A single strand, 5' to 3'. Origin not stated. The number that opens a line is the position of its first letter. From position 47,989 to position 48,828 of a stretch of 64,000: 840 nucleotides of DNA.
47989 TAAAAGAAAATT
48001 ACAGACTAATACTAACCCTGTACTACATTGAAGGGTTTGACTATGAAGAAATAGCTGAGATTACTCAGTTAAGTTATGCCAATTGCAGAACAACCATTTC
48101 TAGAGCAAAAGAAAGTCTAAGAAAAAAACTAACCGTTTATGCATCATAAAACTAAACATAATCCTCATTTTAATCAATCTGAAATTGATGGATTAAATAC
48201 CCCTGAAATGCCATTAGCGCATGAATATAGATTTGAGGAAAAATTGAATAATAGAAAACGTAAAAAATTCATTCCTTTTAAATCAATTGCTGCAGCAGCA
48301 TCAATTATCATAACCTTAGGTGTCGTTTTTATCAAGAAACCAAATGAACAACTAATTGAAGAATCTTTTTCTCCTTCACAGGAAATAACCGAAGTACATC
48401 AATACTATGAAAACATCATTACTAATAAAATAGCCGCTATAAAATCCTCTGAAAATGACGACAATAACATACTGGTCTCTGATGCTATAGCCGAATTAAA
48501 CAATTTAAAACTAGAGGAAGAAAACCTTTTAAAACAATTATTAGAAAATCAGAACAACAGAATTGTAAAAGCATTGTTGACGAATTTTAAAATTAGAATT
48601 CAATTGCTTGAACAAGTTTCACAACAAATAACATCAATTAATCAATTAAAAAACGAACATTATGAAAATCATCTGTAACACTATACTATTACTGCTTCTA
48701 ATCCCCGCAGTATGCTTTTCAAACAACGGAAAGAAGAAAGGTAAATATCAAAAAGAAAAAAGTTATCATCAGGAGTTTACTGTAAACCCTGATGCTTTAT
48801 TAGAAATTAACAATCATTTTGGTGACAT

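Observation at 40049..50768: Tandem paralogous modules (ECF sigma, short anti-sigma candidate, YGNI-repeat protein, CarboxypepD_reg protein): a candidate uncharacterised envelope-signalling system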

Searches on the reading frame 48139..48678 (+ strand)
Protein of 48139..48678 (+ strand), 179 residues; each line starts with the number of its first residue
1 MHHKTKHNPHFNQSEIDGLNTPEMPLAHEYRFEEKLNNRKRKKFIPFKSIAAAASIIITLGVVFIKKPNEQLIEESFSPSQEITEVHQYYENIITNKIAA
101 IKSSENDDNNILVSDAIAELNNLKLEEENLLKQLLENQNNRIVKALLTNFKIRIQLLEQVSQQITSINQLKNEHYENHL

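Call 3: search_protein_families(library=pfam, proteins=[window:48139-48678:+], max_evalue=0.1)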
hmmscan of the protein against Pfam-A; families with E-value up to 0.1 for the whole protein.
window:48139-48678:+ (179 aa): 0 families

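Call 4: search_protein_families(library=ncbifam, proteins=[window:48139-48678:+], max_evalue=0.1)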
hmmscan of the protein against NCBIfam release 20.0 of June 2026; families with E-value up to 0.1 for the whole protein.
window:48139-48678:+ (179 aa): 0 families

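Call 26: find_homologous_proteins(query=window:48139-48678:+)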
Query window:48139-48678:+ (179 aa): 3 proteins with E <= 0.001 among 140 candidates.
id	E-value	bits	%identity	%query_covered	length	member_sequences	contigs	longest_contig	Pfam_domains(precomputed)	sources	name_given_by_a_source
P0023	2.6e-106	371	100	100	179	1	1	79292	-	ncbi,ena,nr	ncbi:MAG: hypothetical protein HRT69_01650 [Flavobacteriaceae bacterium]|nr:hypothetical protein [Fl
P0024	6.6e-82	291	82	100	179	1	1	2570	-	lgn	-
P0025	1.1e-55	206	64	100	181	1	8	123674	-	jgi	-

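Call 52: find_encoding_contigs(protein=P0025, flank=10000, max_places=3)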
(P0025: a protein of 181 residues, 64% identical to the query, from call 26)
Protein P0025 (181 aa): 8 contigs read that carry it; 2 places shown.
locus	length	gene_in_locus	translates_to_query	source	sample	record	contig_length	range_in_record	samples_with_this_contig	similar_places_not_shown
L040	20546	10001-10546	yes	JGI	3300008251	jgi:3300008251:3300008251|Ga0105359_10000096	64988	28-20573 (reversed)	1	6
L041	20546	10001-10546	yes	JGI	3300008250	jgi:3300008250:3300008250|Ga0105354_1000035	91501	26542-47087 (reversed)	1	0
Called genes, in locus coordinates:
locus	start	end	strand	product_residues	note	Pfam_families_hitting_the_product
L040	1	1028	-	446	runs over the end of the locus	PF01979:Amidohydro_1, PF07969:Amidohydro_3 (faint), PF12890:DHOase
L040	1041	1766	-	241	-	PF00535:Glycos_transf_2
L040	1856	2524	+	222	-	PF14093:DUF4271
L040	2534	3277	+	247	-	PF02602:HEM4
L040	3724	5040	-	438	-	PF05221:AdoHcyase, PF02826:2-Hacid_dh_C, PF00670:AdoHcyase_NAD, PF07991:KARI_N (weak)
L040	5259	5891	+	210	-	PF01648:ACPS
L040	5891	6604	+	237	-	PF00478:IMPDH (faint), PF01884:PcrB, PF01180:DHO_dh (weak), PF03060:NMO (weak), PF00977:His_biosynth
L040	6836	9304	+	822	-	PF13620:CarboxypepD_reg, PF13715:CarbopepD_reg_2, PF18939:DUF5686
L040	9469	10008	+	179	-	PF04542:Sigma70_r2, PF08281:Sigma70_r4_2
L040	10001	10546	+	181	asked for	-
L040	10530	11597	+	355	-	-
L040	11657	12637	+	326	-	PF13715:CarbopepD_reg_2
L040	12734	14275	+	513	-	PF14134:DUF4301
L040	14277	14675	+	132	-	PF00472:RF-1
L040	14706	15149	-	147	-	-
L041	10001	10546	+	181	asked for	-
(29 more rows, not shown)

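Call 96: search_protein_families(library=padloc, proteins=[window:48139-48678:+], max_evalue=0.001)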
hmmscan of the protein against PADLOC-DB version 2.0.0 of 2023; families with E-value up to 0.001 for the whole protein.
window:48139-48678:+ (179 aa): 0 families
